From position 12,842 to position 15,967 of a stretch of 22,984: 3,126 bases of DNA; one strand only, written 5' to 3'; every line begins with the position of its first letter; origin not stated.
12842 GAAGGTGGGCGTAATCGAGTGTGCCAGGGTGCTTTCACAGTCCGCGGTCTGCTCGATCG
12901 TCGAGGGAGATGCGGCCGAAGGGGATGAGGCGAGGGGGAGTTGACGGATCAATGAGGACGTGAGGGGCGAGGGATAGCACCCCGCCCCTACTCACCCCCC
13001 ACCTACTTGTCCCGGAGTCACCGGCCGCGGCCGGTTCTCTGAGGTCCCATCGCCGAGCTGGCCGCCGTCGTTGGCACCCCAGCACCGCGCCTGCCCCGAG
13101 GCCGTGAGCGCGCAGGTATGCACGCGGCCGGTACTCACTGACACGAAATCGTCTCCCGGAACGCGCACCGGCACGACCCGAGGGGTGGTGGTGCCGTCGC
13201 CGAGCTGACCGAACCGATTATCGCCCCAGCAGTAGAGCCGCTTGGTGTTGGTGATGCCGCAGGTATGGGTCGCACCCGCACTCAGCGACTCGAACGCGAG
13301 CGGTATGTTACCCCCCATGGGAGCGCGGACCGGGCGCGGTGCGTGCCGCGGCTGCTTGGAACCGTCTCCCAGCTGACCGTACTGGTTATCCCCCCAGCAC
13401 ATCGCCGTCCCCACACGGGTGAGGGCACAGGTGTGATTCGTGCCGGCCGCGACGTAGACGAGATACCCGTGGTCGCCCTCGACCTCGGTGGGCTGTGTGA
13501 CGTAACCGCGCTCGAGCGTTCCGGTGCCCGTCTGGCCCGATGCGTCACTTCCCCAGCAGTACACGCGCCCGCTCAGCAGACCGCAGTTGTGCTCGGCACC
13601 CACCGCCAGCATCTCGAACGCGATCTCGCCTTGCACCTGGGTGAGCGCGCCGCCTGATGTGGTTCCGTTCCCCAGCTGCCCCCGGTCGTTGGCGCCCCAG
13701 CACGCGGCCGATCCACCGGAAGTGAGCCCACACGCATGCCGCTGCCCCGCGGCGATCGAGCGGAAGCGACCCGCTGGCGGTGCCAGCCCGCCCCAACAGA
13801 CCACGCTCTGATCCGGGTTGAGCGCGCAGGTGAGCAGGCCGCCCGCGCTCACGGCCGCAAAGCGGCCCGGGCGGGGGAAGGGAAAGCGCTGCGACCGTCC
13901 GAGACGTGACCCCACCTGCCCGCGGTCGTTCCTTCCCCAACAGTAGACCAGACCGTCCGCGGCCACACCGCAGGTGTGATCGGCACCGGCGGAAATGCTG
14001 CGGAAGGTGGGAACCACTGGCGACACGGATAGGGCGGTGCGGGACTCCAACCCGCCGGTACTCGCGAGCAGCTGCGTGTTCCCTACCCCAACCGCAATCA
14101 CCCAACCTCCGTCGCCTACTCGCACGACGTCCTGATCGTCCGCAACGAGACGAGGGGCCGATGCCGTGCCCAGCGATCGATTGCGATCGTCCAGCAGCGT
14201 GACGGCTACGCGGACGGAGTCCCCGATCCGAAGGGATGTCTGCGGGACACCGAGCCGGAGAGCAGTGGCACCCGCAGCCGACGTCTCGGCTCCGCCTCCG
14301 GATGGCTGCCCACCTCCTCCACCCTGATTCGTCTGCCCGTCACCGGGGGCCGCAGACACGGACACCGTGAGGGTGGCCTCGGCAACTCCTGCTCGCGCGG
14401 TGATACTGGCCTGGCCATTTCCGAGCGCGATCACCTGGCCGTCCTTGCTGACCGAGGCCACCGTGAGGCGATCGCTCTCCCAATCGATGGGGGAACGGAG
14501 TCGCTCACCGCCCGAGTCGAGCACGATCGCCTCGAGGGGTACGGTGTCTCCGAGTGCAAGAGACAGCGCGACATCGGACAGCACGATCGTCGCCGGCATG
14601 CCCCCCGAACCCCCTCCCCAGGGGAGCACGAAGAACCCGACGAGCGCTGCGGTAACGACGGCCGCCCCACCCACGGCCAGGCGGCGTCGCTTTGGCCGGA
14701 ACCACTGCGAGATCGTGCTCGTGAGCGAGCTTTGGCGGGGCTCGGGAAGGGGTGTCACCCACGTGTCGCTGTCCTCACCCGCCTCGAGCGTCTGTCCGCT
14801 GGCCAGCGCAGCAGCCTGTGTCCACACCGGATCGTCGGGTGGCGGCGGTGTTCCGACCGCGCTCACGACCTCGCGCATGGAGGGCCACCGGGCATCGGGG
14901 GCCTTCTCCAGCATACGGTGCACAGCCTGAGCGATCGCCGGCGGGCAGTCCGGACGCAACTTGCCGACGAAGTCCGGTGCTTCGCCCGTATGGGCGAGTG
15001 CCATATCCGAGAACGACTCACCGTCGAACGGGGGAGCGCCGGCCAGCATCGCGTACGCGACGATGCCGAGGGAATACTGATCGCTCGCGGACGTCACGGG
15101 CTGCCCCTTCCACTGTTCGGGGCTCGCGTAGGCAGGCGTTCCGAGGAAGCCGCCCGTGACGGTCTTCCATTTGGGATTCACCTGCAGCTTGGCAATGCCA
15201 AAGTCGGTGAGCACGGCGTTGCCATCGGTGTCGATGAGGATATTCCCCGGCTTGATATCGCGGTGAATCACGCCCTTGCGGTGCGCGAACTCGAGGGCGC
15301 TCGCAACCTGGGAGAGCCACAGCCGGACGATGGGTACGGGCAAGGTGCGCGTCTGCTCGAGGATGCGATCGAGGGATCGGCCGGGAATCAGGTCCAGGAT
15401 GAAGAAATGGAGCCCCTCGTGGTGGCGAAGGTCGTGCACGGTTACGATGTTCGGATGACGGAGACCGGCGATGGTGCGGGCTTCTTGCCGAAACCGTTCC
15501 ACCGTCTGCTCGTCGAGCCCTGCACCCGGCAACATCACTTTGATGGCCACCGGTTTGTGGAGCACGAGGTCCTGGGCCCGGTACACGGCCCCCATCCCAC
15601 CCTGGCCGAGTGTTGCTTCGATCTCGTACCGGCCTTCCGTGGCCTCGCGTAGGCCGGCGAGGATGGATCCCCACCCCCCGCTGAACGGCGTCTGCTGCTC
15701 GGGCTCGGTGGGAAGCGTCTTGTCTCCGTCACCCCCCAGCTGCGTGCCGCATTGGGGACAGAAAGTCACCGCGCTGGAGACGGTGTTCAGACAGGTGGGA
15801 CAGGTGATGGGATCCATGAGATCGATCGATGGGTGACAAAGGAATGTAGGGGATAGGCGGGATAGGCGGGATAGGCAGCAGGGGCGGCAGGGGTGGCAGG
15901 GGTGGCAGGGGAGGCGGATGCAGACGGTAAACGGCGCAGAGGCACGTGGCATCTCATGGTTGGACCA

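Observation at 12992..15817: Ser/Thr kinase with an unusual architecture: zinc ribbon, kinase, TM, two Big_2 domains and a seven-bladed RCC1 propeller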

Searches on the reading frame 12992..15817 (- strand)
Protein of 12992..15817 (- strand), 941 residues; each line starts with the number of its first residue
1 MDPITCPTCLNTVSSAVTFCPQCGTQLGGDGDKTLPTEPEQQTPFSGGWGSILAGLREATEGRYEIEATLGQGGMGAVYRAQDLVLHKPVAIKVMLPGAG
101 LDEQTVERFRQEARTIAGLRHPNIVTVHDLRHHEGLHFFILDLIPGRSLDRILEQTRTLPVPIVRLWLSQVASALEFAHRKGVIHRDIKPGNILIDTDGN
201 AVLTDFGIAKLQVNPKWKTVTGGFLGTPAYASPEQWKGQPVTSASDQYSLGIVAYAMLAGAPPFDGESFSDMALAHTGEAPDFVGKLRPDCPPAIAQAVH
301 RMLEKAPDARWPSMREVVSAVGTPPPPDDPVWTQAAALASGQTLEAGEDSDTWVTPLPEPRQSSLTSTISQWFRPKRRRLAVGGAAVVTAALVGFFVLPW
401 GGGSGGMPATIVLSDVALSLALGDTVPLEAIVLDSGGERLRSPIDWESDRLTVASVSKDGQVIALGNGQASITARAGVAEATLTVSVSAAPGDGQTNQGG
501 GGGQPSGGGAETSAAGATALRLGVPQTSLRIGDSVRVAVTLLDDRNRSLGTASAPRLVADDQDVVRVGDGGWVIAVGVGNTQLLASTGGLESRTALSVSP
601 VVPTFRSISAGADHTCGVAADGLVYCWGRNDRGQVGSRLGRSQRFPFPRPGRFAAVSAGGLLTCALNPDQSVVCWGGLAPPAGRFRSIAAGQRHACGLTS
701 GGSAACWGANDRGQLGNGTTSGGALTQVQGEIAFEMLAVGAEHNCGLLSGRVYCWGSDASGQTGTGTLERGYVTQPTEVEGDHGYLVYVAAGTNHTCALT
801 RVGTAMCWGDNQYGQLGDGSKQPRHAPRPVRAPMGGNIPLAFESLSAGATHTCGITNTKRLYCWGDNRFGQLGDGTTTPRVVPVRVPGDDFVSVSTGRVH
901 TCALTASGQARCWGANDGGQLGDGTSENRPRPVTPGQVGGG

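Call 5: search_protein_families(library=pfam, proteins=[window:12992-15817:-], max_evalue=1)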
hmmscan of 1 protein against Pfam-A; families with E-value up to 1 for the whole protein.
window:12992-15817:- (941 aa): 24 families
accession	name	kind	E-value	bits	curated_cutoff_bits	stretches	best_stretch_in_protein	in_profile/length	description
PF25390.1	WD40_RLD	-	2.5e-67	228.2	150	2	686-933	34-292/363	RCC1-like domain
PF13540.12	RCC1_2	-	1.7e-57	190.3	22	7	606-634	2-30/30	Regulator of chromosome condensation (RCC1) repeat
PF00069.31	Pkinase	-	2.6e-48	165.1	31.7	1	64-317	1-257/263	Protein kinase domain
PF00415.24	RCC1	-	2.1e-47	159.9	21.7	6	860-904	3-50/50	Regulator of chromosome condensation (RCC1) repeat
PF07714.23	PK_Tyr_Ser-Thr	-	1.5e-31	110.1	23.1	1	66-319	3-256/258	Protein tyrosine and serine/threonine kinase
PF25384.1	Alsin_RLD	-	9.6e-12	45.3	100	3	747-823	239-314/405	Alsin RCC1-like domain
PF01636.29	APH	-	1.1e-06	29.1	23.2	1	175-209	162-197/239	Phosphotransferase enzyme family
PF03109.22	ABC1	-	3.7e-06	26.7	22.9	1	106-210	117-215/244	ABC1 atypical kinase-like domain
PF02368.24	Big_2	-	0.00015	22.1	22.8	1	414-481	8-73/79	Bacterial Ig-like domain (group 2)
PF06293.20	Kdo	-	0.00023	21.1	21.3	1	119-218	73-179/207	Lipopolysaccharide kinase (Kdo/WaaP) family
PF13240.11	Zn_Ribbon_1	-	0.0071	16.6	25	1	6-27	2-23/23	zinc-ribbon domain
PF12773.13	DZR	-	0.0076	16.8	27.3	1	6-24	27-45/45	Double zinc ribbon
PF24460.1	DUF7575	-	0.0079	16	28.5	1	2-27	2-27/28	Domain of unknown function (DUF7575)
PF10571.15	UPF0547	-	0.016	15.8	29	1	5-24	2-21/26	Uncharacterised protein family UPF0547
PF13248.11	Zn_ribbon_3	-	0.024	14.5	27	1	4-26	3-25/26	zinc-ribbon domain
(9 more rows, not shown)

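Call 6: search_protein_families(library=ncbifam, proteins=[window:12992-15817:-], max_evalue=1)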
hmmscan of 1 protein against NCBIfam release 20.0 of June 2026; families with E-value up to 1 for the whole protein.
window:12992-15817:- (941 aa): 20 families
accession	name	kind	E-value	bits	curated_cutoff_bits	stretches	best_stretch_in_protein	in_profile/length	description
NF033483.0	PknB_PASTA_kin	equivalog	1.3e-83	282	450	1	60-333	5-280/563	Stk1 family PASTA domain-containing Ser/Thr kinase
NF052427.1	StpK7MSMEG_1200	equivalog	7.4e-49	166.7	900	1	62-320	7-264/601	serine/threonine protein kinase StpK7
NF047741.1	antiphage_MADS6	equivalog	3.8e-46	157.8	460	2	169-320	306-456/612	methylation-associated defense system protein kinase MAD6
TIGR03903.1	TOMM_kin_cyc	equivalog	1.4e-37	129.2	705.75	1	89-276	5-201/1267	TOMM system kinase/cyclase fusion protein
NF009651.0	PRK13184.1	equivalog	4.1e-36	124.3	839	1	62-339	2-304/932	serine/threonine-protein kinase PknD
NF038150.1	lanthi_synth_IV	equivalog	2.2e-31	109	650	1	59-333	186-460/851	class IV lanthionine synthetase LanL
NF053615.1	SerThrKinAfsKStmc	equivalog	3.8e-28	98.6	1300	1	62-295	13-243/809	protein serine/threonine kinase AfsK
NF038151.1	lanthi_synth_III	equivalog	1.2e-20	73.5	575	1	59-322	217-478/833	class III lanthionine synthetase LanKC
NF033442.0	BREX_PglW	equivalog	3.9e-20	71.2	990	2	59-213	509-664/1391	BREX system serine/threonine kinase PglW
NF043056.1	T4SS_LegK1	equivalog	1e-10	40.9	550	1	179-253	206-279/516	Dot/Icm T4SS effector kinase LegK1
NF058632.1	SerThrKinPrkT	equivalog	9.2e-09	34.7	280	1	61-198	20-153/322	serine/threonine protein kinase PrkT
TIGR03724.2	arch_bud32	equivalog_domain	3.8e-07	29.8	125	1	106-212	37-134/193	KEOPS complex kinase/ATPase Bud32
TIGR01982.1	UbiB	equivalog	0.00013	20.6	487.55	1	171-209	265-303/436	2-polyprenylphenol 6-hydroxylase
NF007174.0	PRK09605.1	equivalog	0.00014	20.5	447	1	102-212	375-476/535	bifunctional N(6)-L-threonylcarbamoyladenine synthase/serine/threonine protein kinase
NF002475.0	PRK01723.1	equivalog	0.00016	20.8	142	1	169-219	150-201/241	3-deoxy-D-manno-octulosonic acid kinase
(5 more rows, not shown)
